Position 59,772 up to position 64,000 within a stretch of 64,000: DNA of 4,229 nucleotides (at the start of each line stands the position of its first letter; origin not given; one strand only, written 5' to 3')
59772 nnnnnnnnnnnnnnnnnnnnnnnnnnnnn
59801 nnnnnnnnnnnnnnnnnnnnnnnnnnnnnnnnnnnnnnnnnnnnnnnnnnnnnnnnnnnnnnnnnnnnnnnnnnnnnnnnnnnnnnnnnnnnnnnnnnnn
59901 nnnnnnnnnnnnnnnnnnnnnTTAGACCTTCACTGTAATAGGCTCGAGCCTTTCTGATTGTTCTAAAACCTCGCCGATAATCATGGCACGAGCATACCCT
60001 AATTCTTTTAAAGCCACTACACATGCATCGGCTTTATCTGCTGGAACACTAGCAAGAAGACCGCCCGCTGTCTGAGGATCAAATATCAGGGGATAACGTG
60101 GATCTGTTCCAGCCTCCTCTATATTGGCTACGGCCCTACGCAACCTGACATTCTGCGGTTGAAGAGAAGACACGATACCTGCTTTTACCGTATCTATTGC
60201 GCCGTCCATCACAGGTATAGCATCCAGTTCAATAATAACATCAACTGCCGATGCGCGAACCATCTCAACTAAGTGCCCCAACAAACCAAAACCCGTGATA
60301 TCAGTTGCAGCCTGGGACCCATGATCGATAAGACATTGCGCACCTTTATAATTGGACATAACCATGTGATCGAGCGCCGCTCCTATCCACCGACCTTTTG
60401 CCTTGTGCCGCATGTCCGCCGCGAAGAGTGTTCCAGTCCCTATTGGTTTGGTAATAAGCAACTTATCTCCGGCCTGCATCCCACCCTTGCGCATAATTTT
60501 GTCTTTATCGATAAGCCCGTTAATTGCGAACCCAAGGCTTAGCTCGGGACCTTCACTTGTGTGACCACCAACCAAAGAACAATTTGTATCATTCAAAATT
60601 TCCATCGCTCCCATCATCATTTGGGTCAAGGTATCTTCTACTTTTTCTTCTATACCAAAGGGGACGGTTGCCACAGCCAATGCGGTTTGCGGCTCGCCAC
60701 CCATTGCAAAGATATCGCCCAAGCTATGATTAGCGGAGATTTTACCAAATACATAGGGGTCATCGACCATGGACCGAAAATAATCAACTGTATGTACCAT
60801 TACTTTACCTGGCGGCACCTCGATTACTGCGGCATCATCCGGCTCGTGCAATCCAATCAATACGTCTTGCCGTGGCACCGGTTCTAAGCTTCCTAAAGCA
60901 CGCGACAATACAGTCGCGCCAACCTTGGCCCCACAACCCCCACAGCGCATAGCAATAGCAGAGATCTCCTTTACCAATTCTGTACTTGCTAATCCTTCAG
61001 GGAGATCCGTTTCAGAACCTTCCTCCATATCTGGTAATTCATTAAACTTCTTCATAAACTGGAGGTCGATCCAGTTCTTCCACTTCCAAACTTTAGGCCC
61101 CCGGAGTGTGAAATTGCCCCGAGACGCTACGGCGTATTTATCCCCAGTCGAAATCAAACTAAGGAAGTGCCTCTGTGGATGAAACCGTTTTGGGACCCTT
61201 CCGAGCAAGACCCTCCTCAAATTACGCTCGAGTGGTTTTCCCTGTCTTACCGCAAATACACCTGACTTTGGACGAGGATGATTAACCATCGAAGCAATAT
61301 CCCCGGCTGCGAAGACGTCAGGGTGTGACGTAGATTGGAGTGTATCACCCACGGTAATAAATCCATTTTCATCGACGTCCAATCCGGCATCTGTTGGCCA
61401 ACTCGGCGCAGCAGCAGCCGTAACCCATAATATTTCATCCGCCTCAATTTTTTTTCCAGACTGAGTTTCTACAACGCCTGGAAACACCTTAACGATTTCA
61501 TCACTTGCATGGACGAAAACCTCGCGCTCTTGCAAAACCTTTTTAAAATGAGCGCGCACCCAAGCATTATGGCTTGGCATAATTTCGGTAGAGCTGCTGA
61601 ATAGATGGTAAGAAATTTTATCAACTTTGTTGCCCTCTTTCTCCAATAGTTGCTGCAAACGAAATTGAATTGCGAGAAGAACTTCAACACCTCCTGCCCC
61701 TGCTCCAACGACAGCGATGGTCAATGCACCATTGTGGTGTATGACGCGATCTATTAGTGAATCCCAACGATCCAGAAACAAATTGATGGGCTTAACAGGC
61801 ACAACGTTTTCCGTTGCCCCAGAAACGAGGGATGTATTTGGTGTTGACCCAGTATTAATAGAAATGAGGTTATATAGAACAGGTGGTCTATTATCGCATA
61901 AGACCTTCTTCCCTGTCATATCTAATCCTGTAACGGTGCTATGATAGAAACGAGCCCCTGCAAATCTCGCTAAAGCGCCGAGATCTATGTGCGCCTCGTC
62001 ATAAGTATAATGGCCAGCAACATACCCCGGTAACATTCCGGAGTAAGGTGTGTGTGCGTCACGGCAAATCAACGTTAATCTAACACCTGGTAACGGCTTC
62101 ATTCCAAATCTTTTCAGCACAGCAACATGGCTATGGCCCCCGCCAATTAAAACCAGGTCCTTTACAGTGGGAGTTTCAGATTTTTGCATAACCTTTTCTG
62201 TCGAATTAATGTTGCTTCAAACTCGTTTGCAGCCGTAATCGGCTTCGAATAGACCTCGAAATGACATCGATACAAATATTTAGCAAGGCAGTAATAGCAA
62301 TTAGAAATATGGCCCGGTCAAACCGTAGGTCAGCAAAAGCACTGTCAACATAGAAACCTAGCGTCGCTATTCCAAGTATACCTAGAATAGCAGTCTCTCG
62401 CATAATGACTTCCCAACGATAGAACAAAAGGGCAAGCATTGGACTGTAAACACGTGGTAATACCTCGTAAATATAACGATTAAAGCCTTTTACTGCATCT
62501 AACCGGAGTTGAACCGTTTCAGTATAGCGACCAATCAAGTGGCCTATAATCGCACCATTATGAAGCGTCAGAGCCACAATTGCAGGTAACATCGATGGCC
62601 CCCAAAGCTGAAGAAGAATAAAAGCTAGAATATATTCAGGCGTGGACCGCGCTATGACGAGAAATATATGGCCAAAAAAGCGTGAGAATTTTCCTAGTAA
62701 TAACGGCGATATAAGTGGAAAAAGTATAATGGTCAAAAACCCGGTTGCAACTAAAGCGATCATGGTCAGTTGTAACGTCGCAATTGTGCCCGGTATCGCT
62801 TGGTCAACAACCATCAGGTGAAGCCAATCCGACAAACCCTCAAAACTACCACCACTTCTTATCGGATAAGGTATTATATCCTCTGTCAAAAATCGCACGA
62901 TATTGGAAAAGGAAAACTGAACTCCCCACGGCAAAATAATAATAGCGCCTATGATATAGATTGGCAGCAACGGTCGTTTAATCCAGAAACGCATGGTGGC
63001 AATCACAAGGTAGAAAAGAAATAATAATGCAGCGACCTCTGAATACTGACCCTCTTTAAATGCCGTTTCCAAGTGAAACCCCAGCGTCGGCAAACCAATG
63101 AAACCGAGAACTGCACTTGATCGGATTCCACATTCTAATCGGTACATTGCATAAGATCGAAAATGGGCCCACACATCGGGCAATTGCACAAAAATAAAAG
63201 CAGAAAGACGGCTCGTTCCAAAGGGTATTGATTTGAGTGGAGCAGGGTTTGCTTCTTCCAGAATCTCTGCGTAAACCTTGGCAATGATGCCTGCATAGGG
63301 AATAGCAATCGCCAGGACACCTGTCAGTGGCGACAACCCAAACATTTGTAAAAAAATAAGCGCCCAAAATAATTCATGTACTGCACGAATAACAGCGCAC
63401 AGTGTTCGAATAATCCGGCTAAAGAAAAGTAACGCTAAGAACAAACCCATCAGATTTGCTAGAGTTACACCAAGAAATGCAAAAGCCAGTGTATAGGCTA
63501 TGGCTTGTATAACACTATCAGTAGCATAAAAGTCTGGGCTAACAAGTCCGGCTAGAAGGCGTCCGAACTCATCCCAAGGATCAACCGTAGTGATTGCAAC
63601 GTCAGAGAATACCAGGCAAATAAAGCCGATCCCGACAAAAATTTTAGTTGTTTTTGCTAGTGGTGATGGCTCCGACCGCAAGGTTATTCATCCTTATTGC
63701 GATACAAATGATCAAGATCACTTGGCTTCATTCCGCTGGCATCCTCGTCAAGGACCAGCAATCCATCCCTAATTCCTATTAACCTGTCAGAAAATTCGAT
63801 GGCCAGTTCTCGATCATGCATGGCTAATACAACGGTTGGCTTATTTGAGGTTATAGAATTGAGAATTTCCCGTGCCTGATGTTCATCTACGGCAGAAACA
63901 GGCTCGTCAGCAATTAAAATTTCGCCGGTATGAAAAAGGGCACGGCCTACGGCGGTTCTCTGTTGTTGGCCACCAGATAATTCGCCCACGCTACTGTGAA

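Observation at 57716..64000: Orphan selenosugar-type module: ABC importer and FAD-oxidoreductase::SelD fusion converge on an amidohydrolase plus SenB-like glycosyltransferase pair, with no SenA/OvsA partner in view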

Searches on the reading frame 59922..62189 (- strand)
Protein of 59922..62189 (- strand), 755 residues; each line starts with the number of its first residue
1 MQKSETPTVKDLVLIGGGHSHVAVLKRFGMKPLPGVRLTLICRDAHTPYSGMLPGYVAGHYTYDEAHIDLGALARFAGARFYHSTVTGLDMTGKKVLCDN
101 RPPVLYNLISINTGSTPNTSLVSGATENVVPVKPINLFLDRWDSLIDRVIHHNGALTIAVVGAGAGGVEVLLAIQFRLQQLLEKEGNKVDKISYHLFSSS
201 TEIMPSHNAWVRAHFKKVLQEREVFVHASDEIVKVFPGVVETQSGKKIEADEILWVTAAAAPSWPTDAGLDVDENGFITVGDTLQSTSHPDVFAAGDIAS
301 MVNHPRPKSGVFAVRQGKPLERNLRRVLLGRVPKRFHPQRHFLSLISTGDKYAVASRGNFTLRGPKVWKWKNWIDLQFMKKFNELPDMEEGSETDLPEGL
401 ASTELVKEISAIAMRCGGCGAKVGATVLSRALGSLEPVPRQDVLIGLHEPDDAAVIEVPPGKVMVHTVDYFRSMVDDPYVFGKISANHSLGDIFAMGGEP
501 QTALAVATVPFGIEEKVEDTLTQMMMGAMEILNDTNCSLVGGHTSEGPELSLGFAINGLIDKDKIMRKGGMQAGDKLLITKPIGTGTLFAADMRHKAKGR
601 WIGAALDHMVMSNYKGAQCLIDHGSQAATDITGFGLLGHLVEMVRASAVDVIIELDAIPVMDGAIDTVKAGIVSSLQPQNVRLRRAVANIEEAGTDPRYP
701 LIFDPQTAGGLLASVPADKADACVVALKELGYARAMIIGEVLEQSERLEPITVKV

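Call 3: search_protein_families(library=pfam, proteins=[window:59922-62189:-], max_evalue=0.01)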
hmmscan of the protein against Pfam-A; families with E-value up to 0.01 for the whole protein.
window:59922-62189:- (755 aa): 3 families
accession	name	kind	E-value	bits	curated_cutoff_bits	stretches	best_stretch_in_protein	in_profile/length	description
PF07992.20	Pyr_redox_2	-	3.6e-23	82.8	26.1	1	10-317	1-291/291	Pyridine nucleotide-disulphide oxidoreductase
PF00586.29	AIRS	-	3.6e-19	69.7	24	1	451-559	2-111/112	AIR synthase related protein, N-terminal domain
PF02769.27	AIRS_C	-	7.9e-16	59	23.1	1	572-745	1-149/156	AIR synthase related protein, C-terminal domain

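Call 4: search_protein_families(library=ncbifam, proteins=[window:59922-62189:-], max_evalue=0.01)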
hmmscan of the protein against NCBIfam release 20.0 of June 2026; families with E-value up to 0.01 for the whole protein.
window:59922-62189:- (755 aa): 35 families (the best 25 are shown)
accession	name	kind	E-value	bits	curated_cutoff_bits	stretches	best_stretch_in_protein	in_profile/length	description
TIGR03169.1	Nterm_to_SelD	hypoth_equivalog_domain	1.6e-150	501.5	310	1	11-382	1-365/365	pyridine nucleotide-disulfide oxidoreductase family protein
TIGR04369.1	fusion_not_SelD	hypoth_equivalog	1.4e-141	473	700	1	14-725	1-691/701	oxidoreductase/SelD-related fusion protein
TIGR00476.1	selD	equivalog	4.6e-88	295.4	125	1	414-719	6-310/311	selenide, water dikinase SelD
NF002098.0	PRK00943.1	equivalog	1.7e-66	224.5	299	1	416-749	14-342/347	selenide, water dikinase SelD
NF010705.0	PRK14105.1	equivalog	1.6e-37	129.2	291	1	417-664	15-274/345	selenide, water dikinase SelD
TIGR01379.1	thiL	equivalog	5.2e-24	84.8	184.15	1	450-668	24-246/320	thiamine-phosphate kinase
NF004351.0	PRK05731.1-4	equivalog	4.4e-14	52.3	324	1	442-662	32-251/321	thiamine-phosphate kinase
NF004350.0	PRK05731.1-1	equivalog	1.2e-13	50.6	441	1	440-666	20-247/325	thiamine-phosphate kinase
TIGR03267.1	methan_mark_2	hypoth_equivalog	2.9e-12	46.3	365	1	450-662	44-250/323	methanogenesis marker 2 protein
NF004353.0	PRK05731.2-2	equivalog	1.9e-10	40.3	301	1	477-669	50-236/311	thiamine-phosphate kinase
TIGR04049.1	AIR_rel_sll0787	hypoth_equivalog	1.3e-09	37.6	321.3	1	450-663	43-246/318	sll0787 family AIR synthase-like protein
NF046103.1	NOXase_Strep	equivalog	3e-09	36.4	600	1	83-303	75-285/442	H2O-forming NADH oxidase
TIGR02124.1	hypE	equivalog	2.1e-08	33.5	251.6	1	446-662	29-247/332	hydrogenase expression/formation protein HypE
NF049943.1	SQR_III_seleno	exception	7.1e-08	31.7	525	1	11-353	2-340/406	type III sulfide quinone reductase, selenoprotein subtype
TIGR02053.1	MerA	equivalog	2.1e-07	30.3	454.45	1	156-300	168-309/465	mercury(II) reductase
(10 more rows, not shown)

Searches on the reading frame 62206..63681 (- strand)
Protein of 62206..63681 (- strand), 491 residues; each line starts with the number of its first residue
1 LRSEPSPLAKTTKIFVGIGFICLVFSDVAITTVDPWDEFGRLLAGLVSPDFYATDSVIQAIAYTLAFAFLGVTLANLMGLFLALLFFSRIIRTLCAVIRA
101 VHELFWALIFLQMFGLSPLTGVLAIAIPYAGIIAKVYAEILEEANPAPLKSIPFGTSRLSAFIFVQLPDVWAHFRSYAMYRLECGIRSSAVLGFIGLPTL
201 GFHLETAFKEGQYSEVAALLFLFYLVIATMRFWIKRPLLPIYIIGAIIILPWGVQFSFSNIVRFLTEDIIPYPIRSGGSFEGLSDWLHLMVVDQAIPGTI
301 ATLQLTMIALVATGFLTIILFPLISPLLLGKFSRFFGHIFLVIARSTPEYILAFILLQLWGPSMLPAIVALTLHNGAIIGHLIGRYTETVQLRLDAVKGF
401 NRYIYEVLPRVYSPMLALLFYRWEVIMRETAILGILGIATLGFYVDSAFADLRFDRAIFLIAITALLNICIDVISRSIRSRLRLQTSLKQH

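Call 3: search_protein_families(library=pfam, proteins=[window:62206-63681:-], max_evalue=0.01)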
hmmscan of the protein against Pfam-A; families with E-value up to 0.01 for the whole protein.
window:62206-63681:- (491 aa): 1 family
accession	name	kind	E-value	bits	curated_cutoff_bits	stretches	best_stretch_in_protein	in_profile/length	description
PF00528.27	BPD_transp_1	-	4.2e-09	36.8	26.4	2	322-483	5-183/184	Binding-protein-dependent transport system inner membrane component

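Call 4: search_protein_families(library=ncbifam, proteins=[window:62206-63681:-], max_evalue=0.01)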
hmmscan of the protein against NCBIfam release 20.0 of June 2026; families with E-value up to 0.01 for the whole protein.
window:62206-63681:- (491 aa): 1 family
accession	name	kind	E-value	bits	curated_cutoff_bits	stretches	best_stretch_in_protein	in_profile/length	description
TIGR01097.1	PhnE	equivalog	4.6e-64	216.3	216.7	2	26-230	23-240/252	phosphonate ABC transporter, permease protein PhnE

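Call 5: find_encoding_contigs(protein=window:62206-63681:-, flank=10000, max_places=6)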
Protein window:62206-63681:- (491 aa): 3 contigs read that carry it; 3 places shown.
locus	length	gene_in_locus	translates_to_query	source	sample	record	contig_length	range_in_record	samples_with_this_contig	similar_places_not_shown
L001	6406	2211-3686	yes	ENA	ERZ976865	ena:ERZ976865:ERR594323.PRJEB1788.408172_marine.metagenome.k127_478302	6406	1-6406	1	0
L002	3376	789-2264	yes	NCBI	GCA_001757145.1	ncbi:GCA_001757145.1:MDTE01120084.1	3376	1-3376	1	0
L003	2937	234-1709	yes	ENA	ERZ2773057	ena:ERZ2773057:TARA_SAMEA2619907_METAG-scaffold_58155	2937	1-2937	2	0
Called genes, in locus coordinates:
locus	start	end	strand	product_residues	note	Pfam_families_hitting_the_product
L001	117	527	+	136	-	-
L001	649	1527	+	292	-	PF12974:Phosphonate-bd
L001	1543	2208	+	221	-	PF00005:ABC_tran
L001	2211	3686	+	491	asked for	PF00528:BPD_transp_1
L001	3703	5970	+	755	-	PF07992:Pyr_redox_2, PF00586:AIRS, PF02769:AIRS_C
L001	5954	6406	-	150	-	?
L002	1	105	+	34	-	?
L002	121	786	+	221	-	PF00005:ABC_tran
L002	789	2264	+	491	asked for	PF00528:BPD_transp_1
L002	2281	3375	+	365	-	?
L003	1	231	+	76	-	?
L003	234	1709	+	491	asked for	PF00528:BPD_transp_1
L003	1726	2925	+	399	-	PF07992:Pyr_redox_2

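Call 66: search_protein_families(library=ncbifam, proteins=[L001:649-1527:+, L001:117-527:+], max_evalue=0.00001)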
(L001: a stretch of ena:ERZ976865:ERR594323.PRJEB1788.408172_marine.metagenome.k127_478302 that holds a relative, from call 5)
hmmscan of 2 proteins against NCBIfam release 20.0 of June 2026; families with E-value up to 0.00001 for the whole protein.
L001:649-1527:+ (292 aa): 4 families
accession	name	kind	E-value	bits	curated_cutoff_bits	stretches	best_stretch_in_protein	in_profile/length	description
TIGR04553.1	ABC_peri_selen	hypoth_equivalog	5.8e-114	379.9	250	1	31-292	2-266/266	putative selenate ABC transporter substrate-binding protein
TIGR01098.1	3A0109s03R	subfamily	4.6e-50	170.5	112.05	1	17-243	19-244/253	phosphate/phosphite/phosphonate ABC transporter substrate-binding protein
TIGR03431.1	PhnD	equivalog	8.8e-37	127.1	261.1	1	27-287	25-285/288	phosphonate ABC transporter substrate-binding protein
NF049985.1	SBP_like_Rv1680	exception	8.7e-11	42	400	1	59-247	28-220/268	Rv1680 family SBP-like protein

L001:117-527:+ (136 aa): 0 families

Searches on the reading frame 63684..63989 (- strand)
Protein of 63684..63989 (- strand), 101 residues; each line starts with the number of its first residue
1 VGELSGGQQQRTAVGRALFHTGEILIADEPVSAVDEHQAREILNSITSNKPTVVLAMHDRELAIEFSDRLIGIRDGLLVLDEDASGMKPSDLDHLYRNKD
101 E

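Call 3: search_protein_families(library=pfam, proteins=[window:63684-63989:-], max_evalue=0.01)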
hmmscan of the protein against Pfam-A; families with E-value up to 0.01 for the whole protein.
window:63684-63989:- (101 aa): 1 family
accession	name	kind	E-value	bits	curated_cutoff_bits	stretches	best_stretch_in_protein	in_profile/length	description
PF00005.33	ABC_tran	-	2.6e-06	28.5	25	1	2-31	107-136/137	ABC transporter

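Call 4: search_protein_families(library=ncbifam, proteins=[window:63684-63989:-], max_evalue=0.01)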
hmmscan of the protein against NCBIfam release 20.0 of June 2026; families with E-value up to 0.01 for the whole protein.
window:63684-63989:- (101 aa): 170 families (the best 25 are shown)
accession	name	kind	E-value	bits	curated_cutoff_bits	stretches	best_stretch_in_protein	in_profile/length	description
TIGR02315.1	ABC_phnC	equivalog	1.4e-23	83.6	266.1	1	3-97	145-243/243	phosphonate ABC transporter ATP-binding protein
NF007438.0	PRK09984.1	equivalog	4e-17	62.3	365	1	3-98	152-251/262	phosphonate ABC transporter ATP-binding protein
NF007826.0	PRK10535.1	equivalog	1.9e-16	59.5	966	1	3-85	144-228/648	macrolide ABC transporter ATP-binding protein/permease MacB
TIGR02673.1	FtsE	equivalog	1.2e-15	57.8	264.85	1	3-76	137-213/214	cell division ATP-binding protein FtsE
TIGR00972.1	3a0107s01c2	equivalog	9.4e-15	54.6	343.2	1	3-84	144-227/248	phosphate ABC transporter ATP-binding protein PstB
NF038007.1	ABC_ATP_DarD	equivalog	1e-14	54.6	375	1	3-77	141-217/218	darobactin export ABC transporter ATP-binding protein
TIGR02982.1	heterocyst_DevA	subfamily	5.4e-14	52.3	295.8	1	3-78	141-219/220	ABC exporter ATP-binding subunit, DevA family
NF010068.0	PRK13548.1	equivalog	5.4e-14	51.9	261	1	3-97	137-241/261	heme ABC transporter ATP-binding protein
NF040873.1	AztA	equivalog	1e-13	51.3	220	1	2-66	118-185/191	zinc ABC transporter ATP-binding protein AztA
NF008428.0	PRK11264.1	equivalog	1.7e-13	50.4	406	1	4-85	145-229/250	L-cystine ABC transporter ATP-binding protein TcyN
TIGR01187.1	potA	subfamily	1.9e-13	50.2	355.6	1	3-84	100-185/325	polyamine ABC transporter ATP-binding protein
NF006987.0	PRK09452.1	equivalog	2.1e-13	49.7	482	1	3-78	147-226/378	spermidine/putrescine ABC transporter ATP-binding protein PotA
TIGR02211.1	LolD_lipo_ex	equivalog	2.7e-13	50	307.75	1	2-78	140-219/221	lipoprotein-releasing ABC transporter ATP-binding protein LolD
TIGR02857.1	CydD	equivalog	2.8e-13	49.7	435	1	3-66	458-523/529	thiol reductant ABC exporter subunit CydD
TIGR03608.1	L_ocin_972_ABC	subfamily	3.8e-13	49.4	254.85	1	3-71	134-204/206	putative bacteriocin export ABC transporter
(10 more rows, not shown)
